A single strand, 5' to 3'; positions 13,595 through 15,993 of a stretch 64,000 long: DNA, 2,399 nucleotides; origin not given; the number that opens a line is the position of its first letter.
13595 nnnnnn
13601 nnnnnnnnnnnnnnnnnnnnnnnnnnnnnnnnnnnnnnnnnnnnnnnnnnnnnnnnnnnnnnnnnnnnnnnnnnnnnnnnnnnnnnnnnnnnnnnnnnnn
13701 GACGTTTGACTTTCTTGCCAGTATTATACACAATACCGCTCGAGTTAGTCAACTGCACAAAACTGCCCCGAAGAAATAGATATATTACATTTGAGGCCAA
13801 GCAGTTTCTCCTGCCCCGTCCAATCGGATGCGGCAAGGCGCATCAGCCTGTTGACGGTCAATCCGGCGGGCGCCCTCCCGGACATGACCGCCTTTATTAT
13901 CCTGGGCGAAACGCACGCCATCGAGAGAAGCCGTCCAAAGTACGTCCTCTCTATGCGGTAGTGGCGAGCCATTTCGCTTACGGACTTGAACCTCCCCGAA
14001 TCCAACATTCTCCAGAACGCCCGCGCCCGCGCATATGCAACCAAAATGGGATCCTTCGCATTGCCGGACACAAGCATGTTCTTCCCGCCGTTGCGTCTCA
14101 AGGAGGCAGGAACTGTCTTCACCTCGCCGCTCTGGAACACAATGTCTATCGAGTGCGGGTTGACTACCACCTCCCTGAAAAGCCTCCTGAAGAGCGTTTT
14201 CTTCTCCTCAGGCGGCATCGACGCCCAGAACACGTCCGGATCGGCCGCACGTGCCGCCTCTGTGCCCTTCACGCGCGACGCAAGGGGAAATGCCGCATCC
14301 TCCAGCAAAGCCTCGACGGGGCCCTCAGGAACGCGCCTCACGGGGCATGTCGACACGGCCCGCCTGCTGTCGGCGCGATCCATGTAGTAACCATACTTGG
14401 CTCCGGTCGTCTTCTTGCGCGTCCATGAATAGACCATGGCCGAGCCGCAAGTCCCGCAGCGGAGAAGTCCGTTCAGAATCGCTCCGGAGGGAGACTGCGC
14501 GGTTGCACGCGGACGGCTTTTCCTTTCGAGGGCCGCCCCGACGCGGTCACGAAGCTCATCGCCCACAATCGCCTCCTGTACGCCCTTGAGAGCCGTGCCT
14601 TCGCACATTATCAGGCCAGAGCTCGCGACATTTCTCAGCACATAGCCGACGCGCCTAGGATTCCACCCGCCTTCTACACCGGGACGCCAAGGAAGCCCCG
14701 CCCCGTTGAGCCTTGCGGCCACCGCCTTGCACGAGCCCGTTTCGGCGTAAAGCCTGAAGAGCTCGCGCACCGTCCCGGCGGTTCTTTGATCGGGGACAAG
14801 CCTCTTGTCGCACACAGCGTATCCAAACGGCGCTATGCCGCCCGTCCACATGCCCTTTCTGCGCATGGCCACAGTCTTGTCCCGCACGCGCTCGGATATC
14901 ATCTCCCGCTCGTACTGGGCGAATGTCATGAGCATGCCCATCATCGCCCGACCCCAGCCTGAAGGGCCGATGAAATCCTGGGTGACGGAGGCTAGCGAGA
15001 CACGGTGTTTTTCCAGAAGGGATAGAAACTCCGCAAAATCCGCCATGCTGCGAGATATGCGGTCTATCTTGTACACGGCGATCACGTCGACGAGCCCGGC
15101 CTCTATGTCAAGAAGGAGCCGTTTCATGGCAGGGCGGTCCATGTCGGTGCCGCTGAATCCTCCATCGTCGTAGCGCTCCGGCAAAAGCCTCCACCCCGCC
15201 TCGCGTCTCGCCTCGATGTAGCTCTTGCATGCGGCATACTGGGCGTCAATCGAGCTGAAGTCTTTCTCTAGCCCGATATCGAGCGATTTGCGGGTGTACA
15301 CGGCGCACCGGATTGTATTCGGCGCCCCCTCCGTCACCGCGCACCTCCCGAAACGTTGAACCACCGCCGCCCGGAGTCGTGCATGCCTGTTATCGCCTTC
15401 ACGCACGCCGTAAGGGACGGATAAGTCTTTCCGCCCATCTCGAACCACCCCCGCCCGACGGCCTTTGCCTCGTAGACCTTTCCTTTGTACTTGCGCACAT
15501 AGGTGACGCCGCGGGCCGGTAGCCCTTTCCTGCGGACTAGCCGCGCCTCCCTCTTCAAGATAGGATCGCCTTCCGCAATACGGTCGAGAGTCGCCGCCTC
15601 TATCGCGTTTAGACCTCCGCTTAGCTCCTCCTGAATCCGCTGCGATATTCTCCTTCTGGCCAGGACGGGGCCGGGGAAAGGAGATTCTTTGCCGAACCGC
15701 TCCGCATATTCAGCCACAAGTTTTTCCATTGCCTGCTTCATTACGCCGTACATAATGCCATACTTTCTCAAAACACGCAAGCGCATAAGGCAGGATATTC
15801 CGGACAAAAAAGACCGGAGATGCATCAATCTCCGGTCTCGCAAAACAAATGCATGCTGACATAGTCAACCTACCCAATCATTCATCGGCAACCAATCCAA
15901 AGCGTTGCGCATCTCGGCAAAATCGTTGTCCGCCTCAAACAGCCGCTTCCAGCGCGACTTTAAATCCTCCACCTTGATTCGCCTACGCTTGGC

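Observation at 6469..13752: Self-contained operon: PRiA4_ORF3-domain protein plus two giant orphan paralogs that share only a C-terminal HTH-like module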

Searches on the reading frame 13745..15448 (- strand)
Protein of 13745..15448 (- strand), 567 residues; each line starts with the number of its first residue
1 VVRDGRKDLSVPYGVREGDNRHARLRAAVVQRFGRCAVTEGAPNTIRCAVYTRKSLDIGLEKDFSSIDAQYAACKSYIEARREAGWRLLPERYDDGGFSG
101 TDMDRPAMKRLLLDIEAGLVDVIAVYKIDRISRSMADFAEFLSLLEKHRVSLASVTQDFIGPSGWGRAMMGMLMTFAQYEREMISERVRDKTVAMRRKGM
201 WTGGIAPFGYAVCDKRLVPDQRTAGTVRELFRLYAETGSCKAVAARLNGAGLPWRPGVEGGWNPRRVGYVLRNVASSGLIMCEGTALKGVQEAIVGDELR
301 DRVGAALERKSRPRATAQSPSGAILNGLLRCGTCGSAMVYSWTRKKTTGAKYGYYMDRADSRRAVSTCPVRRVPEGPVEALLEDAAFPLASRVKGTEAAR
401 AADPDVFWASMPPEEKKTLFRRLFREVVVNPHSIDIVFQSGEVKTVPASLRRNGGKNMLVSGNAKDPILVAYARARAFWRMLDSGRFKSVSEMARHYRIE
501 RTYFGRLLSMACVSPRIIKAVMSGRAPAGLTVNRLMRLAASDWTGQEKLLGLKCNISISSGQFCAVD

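Call 3: search_protein_families(library=pfam, proteins=[window:13745-15448:-], max_evalue=0.1)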
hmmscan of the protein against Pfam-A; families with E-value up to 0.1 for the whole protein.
window:13745-15448:- (567 aa): 3 families
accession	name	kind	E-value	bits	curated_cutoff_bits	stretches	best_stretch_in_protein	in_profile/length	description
PF00239.26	Resolvase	-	1.5e-29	103.4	23.3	1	49-201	2-145/145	Resolvase, N terminal domain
PF13408.12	Zn_ribbon_recom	-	1.9e-09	38.2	25.3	1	325-385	2-56/58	Recombinase zinc beta ribbon domain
PF07508.19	Recombinase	-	1.1e-07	32.4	21.1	1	223-309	3-101/102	Recombinase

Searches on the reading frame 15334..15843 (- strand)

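Call 3: search_protein_families(library=pfam, proteins=[window:15334-15843:-], max_evalue=0.1)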
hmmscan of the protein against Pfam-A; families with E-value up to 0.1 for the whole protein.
window:15334-15843:- (169 aa): 1 family
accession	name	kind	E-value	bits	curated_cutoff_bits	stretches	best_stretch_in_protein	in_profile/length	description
PF11149.13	DUF2924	-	4e-20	72.9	31.2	1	36-164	9-134/135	Protein of unknown function (DUF2924)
